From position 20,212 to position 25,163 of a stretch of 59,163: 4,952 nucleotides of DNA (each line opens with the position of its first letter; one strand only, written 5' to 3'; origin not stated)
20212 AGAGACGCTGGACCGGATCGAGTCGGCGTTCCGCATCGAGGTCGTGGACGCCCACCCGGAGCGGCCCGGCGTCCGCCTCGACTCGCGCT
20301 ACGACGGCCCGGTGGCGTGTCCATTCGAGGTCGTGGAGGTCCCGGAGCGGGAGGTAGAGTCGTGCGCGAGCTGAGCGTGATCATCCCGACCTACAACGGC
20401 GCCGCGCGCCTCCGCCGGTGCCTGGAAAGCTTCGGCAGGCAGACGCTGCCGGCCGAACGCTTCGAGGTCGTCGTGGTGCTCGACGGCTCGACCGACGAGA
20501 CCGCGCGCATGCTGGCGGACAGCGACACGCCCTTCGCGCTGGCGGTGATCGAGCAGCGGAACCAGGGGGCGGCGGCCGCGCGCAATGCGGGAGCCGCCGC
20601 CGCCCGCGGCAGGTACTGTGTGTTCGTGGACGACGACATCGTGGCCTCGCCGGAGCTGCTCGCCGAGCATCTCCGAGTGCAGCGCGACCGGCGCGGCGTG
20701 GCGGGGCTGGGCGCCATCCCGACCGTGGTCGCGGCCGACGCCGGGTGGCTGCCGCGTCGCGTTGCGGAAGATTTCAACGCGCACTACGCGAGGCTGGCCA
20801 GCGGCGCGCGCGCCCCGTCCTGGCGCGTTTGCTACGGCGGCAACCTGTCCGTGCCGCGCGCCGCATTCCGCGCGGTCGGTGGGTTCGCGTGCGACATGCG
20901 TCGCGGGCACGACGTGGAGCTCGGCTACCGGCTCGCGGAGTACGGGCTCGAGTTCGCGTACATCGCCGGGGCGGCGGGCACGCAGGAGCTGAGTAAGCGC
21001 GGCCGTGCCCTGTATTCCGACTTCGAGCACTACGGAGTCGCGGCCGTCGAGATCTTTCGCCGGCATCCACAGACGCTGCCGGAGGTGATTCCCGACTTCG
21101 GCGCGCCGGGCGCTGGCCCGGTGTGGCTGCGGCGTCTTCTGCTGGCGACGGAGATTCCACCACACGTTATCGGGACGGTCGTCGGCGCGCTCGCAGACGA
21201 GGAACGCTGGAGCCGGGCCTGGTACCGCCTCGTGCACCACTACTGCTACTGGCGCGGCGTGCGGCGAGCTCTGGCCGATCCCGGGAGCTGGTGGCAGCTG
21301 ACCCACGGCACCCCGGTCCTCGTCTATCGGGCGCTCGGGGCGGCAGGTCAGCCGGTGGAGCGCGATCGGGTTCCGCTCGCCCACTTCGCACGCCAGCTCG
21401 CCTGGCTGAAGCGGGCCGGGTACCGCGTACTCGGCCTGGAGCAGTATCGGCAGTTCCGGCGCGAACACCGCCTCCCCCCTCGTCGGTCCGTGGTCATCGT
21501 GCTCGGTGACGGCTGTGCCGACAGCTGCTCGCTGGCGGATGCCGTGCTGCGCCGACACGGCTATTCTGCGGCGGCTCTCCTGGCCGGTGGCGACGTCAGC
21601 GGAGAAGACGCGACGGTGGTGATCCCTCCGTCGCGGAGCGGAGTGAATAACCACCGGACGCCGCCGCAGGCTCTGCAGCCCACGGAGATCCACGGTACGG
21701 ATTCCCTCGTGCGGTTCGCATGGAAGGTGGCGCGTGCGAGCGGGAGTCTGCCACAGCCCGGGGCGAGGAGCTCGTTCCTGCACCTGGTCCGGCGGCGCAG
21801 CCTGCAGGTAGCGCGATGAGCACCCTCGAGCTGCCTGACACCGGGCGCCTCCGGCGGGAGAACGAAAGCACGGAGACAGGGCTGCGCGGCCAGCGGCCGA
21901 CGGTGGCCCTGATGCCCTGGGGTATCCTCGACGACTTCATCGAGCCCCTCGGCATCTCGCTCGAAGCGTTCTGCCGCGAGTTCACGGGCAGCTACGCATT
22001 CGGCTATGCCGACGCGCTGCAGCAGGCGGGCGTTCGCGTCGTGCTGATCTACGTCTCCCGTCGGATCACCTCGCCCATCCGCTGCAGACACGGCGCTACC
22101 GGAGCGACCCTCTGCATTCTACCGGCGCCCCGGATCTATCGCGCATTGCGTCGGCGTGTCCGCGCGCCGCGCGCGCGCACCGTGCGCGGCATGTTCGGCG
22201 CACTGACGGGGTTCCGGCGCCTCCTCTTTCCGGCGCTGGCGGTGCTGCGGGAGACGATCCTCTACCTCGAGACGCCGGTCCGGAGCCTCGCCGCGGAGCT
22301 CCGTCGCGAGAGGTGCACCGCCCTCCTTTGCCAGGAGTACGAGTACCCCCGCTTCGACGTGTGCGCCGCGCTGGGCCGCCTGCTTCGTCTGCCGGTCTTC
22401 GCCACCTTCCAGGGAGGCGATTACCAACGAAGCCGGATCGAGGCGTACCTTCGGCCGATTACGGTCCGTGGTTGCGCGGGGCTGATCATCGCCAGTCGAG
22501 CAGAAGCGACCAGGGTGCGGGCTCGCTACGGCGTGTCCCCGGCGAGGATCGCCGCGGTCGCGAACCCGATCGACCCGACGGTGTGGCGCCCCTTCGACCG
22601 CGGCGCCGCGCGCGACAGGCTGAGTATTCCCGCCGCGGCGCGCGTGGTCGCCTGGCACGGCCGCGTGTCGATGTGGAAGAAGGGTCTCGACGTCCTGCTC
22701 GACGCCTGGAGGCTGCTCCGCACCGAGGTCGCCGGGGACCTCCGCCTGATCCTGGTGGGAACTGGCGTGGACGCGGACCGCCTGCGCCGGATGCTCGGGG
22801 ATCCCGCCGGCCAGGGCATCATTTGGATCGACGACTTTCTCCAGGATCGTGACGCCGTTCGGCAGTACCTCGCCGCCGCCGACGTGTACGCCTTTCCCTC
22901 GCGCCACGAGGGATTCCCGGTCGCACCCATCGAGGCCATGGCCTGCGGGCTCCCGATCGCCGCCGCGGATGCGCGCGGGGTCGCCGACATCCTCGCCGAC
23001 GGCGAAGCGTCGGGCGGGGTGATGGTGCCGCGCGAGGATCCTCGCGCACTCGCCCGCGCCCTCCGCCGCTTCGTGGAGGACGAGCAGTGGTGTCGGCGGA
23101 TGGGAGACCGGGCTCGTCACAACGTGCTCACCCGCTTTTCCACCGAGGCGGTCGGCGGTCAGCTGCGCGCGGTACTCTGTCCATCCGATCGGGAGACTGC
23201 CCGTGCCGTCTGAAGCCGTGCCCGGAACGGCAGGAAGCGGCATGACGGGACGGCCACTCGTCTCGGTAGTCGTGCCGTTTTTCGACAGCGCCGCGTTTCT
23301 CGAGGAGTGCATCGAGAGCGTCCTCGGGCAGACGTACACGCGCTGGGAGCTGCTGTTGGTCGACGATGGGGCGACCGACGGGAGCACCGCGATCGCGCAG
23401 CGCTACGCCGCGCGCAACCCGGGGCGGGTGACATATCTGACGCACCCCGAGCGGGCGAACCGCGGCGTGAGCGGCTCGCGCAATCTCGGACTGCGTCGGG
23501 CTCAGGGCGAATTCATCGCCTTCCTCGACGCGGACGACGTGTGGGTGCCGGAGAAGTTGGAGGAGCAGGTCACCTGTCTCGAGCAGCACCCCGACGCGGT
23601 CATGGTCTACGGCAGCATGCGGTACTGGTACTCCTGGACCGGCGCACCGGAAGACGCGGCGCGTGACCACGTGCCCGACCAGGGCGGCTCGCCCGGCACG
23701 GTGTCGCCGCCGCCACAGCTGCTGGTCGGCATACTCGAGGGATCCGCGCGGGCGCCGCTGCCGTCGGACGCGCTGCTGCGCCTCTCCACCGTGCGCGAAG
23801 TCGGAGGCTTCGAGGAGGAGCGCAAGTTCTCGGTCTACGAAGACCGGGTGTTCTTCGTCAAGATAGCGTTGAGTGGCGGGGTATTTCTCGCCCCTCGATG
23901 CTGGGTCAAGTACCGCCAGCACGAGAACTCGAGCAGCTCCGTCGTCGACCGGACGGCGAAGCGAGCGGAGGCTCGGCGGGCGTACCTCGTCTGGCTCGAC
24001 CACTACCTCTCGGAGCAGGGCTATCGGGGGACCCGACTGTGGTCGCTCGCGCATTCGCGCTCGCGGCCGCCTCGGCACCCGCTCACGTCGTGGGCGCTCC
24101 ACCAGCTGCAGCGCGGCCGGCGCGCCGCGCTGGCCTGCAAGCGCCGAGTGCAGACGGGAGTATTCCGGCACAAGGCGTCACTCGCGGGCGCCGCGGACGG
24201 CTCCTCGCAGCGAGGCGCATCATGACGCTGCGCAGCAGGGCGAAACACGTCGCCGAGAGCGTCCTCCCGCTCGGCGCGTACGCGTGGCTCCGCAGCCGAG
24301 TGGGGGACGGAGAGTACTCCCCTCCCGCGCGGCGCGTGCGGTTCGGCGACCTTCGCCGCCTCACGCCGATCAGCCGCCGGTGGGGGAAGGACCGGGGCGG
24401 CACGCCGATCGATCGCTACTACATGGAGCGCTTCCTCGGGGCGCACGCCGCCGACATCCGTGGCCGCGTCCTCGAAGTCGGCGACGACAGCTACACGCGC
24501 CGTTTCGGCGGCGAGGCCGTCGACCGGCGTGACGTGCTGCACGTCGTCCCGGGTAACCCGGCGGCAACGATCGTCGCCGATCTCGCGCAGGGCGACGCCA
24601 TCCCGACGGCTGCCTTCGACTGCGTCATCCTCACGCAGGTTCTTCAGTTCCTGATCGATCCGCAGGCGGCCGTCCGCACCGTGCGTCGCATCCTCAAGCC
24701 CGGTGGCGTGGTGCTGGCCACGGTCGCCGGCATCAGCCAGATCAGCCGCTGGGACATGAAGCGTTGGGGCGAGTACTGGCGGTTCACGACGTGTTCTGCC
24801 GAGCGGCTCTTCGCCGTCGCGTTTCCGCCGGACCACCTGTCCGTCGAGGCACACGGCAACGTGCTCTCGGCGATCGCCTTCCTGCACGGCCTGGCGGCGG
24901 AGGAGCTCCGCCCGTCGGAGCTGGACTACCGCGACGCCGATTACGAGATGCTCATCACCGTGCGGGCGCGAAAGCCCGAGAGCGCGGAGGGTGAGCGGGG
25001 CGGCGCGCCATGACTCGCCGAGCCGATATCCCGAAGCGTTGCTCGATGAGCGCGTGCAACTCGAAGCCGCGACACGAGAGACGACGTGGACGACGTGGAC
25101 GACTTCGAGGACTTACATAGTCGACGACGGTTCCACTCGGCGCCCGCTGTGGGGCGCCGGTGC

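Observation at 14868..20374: Hybrid export module: Wza/Wzc (OPX + PCP-2a BY-kinase) translationally coupled to a Wzm/Wzt ABC exporter; no Wzx flippase seen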

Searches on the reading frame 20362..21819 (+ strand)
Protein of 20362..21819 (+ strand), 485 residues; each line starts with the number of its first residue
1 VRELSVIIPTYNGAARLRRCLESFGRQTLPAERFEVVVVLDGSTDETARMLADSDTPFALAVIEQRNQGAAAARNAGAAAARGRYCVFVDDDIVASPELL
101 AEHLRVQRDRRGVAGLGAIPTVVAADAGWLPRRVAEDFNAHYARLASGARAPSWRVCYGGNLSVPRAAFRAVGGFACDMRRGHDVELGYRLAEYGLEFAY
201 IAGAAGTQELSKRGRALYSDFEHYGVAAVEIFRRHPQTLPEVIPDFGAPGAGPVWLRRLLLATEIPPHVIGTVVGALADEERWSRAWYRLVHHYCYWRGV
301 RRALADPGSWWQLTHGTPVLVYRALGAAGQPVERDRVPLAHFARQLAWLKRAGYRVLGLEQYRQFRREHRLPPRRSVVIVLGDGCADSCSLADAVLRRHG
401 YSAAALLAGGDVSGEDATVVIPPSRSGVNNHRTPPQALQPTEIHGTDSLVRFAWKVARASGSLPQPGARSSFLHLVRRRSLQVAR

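Call 6: search_protein_families(library=pfam, proteins=[window:20362-21819:+], max_evalue=0.01)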
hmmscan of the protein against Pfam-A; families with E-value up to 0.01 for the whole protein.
window:20362-21819:+ (485 aa): 6 families
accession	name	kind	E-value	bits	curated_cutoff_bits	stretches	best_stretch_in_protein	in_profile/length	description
PF00535.33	Glycos_transf_2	-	7.2e-28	98.1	23.3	1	5-171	1-166/168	Glycosyl transferase family 2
PF13641.12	Glyco_tranf_2_3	-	3.4e-17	63.7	27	1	4-209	3-211/230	Glycosyltransferase like family 2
PF10111.15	Glyco_tranf_2_2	-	1.8e-07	31.4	27.3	1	5-106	1-105/276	Glycosyltransferase like family 2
PF13632.12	Glyco_trans_2_3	-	2.5e-07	31.2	27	1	87-211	3-125/198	Glycosyl transferase family group 2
PF13506.12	Glyco_transf_21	-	0.00014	21.8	21.7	1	77-199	25-145/174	Glycosyl transferase family 21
PF13704.12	Glyco_tranf_2_4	-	0.0064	17.4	27.5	0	21-92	7-81/98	Glycosyl transferase family 2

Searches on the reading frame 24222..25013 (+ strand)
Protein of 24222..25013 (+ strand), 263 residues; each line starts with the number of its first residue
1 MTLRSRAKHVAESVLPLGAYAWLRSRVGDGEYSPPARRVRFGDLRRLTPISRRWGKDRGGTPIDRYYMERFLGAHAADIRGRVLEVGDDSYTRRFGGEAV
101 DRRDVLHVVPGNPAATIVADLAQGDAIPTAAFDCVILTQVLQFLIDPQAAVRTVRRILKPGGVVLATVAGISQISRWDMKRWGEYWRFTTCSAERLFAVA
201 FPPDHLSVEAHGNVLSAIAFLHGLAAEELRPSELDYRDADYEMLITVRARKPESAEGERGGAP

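Call 6: search_protein_families(library=pfam, proteins=[window:24222-25013:+], max_evalue=0.01)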
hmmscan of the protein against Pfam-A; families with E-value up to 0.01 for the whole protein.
window:24222-25013:+ (263 aa): 6 families
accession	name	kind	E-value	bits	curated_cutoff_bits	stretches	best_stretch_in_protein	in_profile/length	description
PF08241.18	Methyltransf_11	-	8.8e-09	36.3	21.2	1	116-165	46-94/95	Methyltransferase domain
PF13489.12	Methyltransf_23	-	3.9e-08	33.6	27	1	122-188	72-137/164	Methyltransferase domain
PF08242.18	Methyltransf_12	-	3.9e-07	31.2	30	1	122-164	54-98/98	Methyltransferase domain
PF13649.12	Methyltransf_25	-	0.00059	20.9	27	1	116-162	50-97/97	Methyltransferase domain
PF13847.12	Methyltransf_31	-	0.0016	18.6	27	1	130-169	73-112/145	Methyltransferase domain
PF01209.24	Ubie_methyltran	-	0.005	16.6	20.1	1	129-179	114-162/233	ubiE/COQ5 methyltransferase family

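Call 41: search_protein_families(library=ncbifam, proteins=[window:24222-25013:+], max_evalue=0.001)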
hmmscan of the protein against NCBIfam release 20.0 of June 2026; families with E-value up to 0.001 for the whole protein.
window:24222-25013:+ (263 aa): 3 families
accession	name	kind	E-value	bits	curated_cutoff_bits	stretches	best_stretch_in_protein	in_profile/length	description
NF045667.1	MTase_DVU1556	equivalog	0.00063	19.3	155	1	126-165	79-118/213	DVU_1556 family methyltransferase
NF001240.0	PRK00216.1-1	equivalog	0.00082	18.5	378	1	125-166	127-168/251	bifunctional demethylmenaquinone methyltransferase/2-methoxy-6-polyprenyl-1,4-benzoquinol methylase UbiE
NF047649.1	MTase_UXPK_star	exception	0.00083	18.5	460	0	122-165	135-180/283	methyltransferase/UXPK-star double selenoprotein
